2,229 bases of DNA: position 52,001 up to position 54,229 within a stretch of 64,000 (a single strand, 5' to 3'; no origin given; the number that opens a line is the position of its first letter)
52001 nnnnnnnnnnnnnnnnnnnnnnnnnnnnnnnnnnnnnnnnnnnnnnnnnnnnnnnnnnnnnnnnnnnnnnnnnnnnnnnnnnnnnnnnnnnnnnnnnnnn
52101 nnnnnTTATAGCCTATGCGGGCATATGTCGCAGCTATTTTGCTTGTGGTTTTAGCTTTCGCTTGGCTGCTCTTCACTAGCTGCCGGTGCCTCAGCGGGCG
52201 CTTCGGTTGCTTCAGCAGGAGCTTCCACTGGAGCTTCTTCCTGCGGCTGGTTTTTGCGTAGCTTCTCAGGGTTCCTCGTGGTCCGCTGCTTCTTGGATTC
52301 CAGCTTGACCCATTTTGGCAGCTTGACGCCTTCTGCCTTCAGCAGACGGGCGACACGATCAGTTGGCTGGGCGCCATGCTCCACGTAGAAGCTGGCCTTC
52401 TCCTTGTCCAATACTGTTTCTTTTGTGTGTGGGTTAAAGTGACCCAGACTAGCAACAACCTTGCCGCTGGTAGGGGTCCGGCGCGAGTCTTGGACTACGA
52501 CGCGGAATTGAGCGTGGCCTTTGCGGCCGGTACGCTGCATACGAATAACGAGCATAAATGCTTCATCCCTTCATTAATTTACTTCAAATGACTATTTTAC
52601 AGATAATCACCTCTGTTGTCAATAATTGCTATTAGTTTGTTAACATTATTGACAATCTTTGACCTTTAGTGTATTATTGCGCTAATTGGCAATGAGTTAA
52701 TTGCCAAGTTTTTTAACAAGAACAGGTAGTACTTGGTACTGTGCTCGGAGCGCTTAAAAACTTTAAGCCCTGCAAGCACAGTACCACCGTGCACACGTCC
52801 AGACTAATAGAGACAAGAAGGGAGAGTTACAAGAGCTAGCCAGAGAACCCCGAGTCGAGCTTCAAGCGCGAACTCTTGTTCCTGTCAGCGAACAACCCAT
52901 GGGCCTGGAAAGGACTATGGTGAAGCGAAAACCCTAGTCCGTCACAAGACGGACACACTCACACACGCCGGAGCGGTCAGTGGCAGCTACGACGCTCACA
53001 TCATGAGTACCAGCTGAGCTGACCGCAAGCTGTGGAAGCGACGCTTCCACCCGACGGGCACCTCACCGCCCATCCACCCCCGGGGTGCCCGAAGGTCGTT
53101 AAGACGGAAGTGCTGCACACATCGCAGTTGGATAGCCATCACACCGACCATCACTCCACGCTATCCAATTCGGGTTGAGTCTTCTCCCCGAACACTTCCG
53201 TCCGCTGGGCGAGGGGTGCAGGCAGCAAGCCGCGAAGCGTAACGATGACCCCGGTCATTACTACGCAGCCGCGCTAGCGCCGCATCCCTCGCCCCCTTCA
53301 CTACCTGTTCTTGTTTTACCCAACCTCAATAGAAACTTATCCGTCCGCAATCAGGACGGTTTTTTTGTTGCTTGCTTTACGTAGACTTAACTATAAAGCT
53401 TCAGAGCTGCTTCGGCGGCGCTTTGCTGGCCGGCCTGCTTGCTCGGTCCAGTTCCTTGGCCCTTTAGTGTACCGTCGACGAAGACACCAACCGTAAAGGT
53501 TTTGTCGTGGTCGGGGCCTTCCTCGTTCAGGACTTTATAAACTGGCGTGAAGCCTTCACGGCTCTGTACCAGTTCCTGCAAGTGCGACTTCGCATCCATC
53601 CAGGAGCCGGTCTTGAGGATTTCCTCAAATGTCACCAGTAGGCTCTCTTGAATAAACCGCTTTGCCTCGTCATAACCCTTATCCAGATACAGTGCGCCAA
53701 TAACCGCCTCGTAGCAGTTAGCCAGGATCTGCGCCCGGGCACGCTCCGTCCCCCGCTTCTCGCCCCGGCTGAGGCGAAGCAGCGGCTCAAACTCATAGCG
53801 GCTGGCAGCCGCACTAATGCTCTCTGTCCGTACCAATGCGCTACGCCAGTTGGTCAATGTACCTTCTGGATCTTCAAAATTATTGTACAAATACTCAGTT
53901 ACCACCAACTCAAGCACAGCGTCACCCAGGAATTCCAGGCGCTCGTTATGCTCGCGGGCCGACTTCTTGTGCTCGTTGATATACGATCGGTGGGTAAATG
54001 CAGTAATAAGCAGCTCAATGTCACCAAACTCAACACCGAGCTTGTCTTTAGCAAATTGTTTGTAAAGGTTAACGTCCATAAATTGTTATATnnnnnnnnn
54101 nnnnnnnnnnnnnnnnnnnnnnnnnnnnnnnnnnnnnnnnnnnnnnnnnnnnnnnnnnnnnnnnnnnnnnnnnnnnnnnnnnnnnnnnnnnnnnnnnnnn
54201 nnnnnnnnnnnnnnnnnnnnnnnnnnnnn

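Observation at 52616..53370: Unassigned ~0.68-kb ornate RNA transcription unit between rpsP and rnc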

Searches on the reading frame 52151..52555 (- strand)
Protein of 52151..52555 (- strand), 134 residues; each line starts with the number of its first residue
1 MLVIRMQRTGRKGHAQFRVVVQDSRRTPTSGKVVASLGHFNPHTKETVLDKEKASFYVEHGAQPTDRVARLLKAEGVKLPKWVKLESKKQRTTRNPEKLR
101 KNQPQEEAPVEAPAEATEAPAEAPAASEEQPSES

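Call 17: find_encoding_contigs(protein=window:52151-52555:-, flank=4000, max_places=10)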
Protein window:52151-52555:- (134 aa): 4 contigs read that carry it; 4 places shown.
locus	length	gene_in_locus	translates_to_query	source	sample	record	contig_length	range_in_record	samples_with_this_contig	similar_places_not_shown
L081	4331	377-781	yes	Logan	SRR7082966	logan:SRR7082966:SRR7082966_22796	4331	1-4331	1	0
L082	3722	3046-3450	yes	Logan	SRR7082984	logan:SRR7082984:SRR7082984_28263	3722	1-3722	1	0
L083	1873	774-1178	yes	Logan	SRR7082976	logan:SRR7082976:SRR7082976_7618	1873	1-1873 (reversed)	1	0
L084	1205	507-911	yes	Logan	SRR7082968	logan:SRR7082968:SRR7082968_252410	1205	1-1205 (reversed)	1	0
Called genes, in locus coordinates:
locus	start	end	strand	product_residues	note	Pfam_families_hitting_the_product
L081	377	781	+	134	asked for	PF00886:Ribosomal_S16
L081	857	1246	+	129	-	PF13083:KH_KhpA-B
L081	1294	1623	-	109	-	-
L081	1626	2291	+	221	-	PF01746:tRNA_m1G_MT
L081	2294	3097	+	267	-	-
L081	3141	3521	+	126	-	PF09055:Sod_Ni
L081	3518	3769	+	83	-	PF07866:DUF1653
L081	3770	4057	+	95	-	PF00717:Peptidase_S24 (weak), PF10502:Peptidase_S26 (weak)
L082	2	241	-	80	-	?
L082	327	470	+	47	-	-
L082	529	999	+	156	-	PF01029:NusB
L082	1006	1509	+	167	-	PF00293:NUDIX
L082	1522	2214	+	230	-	PF22935:RM44_endonuclase (weak), PF14622:Ribonucleas_3_3, PF00636:Ribonuclease_3, PF00035:dsrm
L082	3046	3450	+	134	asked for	PF00886:Ribosomal_S16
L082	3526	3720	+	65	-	?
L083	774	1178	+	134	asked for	PF00886:Ribosomal_S16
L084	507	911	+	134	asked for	PF00886:Ribosomal_S16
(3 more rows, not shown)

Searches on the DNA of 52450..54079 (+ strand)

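Call 4: search_rna_families(source=window, start=52450, end=53500, threshold=evalue, max_evalue=10, show_alignments=4)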
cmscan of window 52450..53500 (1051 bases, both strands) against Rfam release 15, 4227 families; matches with E-value up to 10: 4.
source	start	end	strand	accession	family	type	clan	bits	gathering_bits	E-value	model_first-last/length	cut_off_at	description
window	52734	52781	-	RF02517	mir-1017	Gene; miRNA;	-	17.9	50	1.3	1-71/71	no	mir-1017 microRNA precursor family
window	52734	52786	-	RF04195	MIR6217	Gene; miRNA;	-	15.9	110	0.85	1-228/228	no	MIR6217 microRNA precursor family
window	52800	53034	-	RF01877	MIAT_exon5_3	Gene; lncRNA;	-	8.4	90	2.2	1-382/382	no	Myocardial infarction associated transcript exon 5 conserved region 3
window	53245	53321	-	RF01953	SOX2OT_exon3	Gene; lncRNA;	-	8.4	70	6.1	1-276/276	no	SOX2 overlapping transcript exon 3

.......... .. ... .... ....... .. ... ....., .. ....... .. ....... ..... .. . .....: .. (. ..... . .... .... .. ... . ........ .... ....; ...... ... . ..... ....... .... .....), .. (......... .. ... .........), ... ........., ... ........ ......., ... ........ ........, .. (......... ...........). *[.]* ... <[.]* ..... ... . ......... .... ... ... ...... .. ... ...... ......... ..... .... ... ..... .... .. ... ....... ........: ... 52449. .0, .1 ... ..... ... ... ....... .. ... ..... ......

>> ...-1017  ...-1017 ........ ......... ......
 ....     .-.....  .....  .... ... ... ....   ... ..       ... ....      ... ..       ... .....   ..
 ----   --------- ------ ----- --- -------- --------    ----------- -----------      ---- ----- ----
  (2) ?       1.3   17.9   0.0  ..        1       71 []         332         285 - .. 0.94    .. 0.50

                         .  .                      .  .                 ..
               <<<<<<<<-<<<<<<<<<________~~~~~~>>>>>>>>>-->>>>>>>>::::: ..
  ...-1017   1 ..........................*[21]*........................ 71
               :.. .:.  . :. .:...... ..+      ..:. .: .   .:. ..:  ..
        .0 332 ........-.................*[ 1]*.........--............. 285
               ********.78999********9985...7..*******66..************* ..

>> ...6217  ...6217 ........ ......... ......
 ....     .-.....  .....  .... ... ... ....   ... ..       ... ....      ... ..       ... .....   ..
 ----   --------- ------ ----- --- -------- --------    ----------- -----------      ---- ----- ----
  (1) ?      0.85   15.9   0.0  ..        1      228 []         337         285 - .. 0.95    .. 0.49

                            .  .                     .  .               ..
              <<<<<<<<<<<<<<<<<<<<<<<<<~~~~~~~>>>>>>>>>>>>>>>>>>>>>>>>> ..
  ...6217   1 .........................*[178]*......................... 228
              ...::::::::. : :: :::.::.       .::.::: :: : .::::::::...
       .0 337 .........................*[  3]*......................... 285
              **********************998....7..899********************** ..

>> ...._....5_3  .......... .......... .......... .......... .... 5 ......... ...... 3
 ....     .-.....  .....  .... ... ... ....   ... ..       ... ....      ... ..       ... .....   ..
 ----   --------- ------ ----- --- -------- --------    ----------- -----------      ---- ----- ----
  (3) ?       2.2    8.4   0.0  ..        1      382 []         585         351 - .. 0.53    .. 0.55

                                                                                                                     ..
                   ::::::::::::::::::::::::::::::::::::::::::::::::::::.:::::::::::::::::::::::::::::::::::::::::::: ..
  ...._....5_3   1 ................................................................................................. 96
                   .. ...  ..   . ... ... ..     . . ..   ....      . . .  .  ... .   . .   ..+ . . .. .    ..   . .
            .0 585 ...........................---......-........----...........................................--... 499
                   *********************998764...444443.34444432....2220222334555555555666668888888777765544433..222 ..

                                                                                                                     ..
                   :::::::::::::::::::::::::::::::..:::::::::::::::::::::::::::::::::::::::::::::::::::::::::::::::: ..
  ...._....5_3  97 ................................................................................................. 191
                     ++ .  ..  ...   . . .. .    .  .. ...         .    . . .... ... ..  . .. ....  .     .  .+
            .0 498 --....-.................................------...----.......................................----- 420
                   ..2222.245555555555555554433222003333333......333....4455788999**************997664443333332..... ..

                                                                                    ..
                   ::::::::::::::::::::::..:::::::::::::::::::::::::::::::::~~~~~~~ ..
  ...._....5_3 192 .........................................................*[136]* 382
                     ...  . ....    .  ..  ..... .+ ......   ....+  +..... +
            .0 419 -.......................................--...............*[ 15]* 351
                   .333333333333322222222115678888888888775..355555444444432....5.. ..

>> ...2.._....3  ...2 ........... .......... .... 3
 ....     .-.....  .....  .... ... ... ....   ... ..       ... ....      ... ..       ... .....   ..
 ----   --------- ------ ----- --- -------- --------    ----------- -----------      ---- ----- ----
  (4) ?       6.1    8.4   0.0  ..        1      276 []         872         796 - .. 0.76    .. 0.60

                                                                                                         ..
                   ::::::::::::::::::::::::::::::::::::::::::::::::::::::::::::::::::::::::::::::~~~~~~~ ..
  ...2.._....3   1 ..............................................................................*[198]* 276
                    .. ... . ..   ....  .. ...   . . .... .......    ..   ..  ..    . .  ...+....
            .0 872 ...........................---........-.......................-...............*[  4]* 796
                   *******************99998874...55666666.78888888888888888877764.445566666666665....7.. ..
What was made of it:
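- On OLE / ROOL / GOLLD / HEARO (Rfam 15): None of these families appears even at E<=10 over 52450-53500 (call 4).
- On Bacterial RNase P RNA: No cmscan hit at E<=10 (call 4).
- Closest known: Large ornate bacterial RNAs OLE. Different: No covariance-model match even at E<=10 (call 4).
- No Rfam 15 model gives anything but four chance-level hits at E<=10 in a 1-kb search space (call 4).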

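Call 32: search_dna_similar(query=window:52684-53367:+, collection=phages, mode=distant, max_evalue=0.1)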
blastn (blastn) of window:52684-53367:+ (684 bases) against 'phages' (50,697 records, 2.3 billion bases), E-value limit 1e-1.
No match.
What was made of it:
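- On ROOL / GOLLD: There is no phage match (call 32).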

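Call 33: search_dna_similar(query=window:52684-53367:+, collection=plasmids, mode=distant, max_evalue=0.1)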
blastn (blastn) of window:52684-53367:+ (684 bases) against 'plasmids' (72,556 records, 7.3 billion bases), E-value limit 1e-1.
No match.
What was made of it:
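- Tried and rejected: Distant blastn against phages and plasmids found no match (calls 32, 33).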

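Call 53: search_rna_families(sources=[L132, L051, L066], threshold=evalue, max_evalue=0.5)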
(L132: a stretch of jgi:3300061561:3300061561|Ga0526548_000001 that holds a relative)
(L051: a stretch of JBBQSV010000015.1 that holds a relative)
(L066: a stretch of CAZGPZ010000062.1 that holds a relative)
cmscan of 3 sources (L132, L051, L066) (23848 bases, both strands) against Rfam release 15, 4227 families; matches with E-value up to 0.5: 1.
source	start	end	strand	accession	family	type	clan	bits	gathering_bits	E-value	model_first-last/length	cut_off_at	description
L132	8896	8967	-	RF00624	P9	Gene;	-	26.6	43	0.056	1-74/74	no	Pseudomonas sRNA P9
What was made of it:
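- Tried and rejected: Rfam on the three other structured inserts gave nothing relevant (call 53).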

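Call 63: build_rna_model(alignment_id=A1)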
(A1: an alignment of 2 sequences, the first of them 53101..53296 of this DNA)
Model R1 built from alignment A1 (2 sequences, 196 columns); structure: RNAalifold consensus.
model positions 196; base pairs 67; branch points 3; effective number of sequences 0.54; information 0.59 bits per position. Calibrated on 0.2 Mb of random sequence (short: E-values are rough).
structure used (alignment columns):
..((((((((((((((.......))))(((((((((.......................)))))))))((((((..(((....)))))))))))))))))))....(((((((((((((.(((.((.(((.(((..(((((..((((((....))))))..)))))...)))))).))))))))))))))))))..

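Call 64: search_with_rna_model(model_id=R1, sources=[window, L132, L051, L066, L008, L016, L028, L015, L065, L075, L069, L189, L184, L146, L181, L156, L170, L152, L164, L133, L137, L140, L141, L143, L154, L160], max_evalue=10)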
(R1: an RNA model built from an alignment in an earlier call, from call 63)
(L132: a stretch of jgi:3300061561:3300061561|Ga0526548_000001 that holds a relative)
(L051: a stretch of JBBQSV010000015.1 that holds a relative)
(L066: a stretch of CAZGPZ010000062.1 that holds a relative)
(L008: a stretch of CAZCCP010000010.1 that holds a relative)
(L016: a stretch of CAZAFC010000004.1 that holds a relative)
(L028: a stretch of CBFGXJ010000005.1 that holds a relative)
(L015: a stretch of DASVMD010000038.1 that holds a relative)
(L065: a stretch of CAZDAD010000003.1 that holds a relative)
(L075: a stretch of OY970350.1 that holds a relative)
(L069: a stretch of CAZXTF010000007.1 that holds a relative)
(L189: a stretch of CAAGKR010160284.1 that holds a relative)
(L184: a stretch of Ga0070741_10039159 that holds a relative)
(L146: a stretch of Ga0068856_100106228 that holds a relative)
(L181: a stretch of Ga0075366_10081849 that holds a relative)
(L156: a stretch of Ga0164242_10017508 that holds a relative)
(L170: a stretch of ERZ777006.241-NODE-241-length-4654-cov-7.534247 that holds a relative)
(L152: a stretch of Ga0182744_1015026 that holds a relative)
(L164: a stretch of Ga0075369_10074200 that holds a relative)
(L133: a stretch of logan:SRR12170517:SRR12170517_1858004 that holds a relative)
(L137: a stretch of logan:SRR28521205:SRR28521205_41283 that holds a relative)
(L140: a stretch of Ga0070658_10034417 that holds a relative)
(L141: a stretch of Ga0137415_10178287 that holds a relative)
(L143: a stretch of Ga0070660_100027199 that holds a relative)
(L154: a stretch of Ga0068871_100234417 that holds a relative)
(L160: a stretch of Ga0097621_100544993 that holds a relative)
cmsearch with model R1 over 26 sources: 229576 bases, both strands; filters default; matches with E-value up to 10: 3.
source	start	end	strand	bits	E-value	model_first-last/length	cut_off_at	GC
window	53101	53296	+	245.8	3.1e-59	1-196/196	no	0.62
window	53205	53309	-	39.8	5.1e-08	1-196/196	no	0.66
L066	4738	4848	-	10.3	1.1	1-196/196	no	0.59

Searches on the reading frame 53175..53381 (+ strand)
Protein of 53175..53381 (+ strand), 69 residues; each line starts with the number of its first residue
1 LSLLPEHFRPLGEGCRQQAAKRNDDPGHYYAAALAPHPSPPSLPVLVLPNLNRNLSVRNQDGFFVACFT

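Call 35: search_protein_families(library=pfam, max_evalue=10, proteins=[window:53175-53381:+])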
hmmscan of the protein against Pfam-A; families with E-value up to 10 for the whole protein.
seq(69 aa): 0 families

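Call 80: search_protein_representatives(protein=window:53175-53381:+)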
Query: 69 residues. Proteins with E-value up to 0.001 (for the whole library): 1; up to 1e-10: 0; up to 1e-30: 0. The best 1 are listed.
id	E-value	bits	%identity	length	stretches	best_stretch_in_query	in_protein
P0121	1.2e-06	44.7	43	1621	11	35-66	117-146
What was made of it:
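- The 1.84-billion-protein search gave only a low-complexity hit (call 80).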
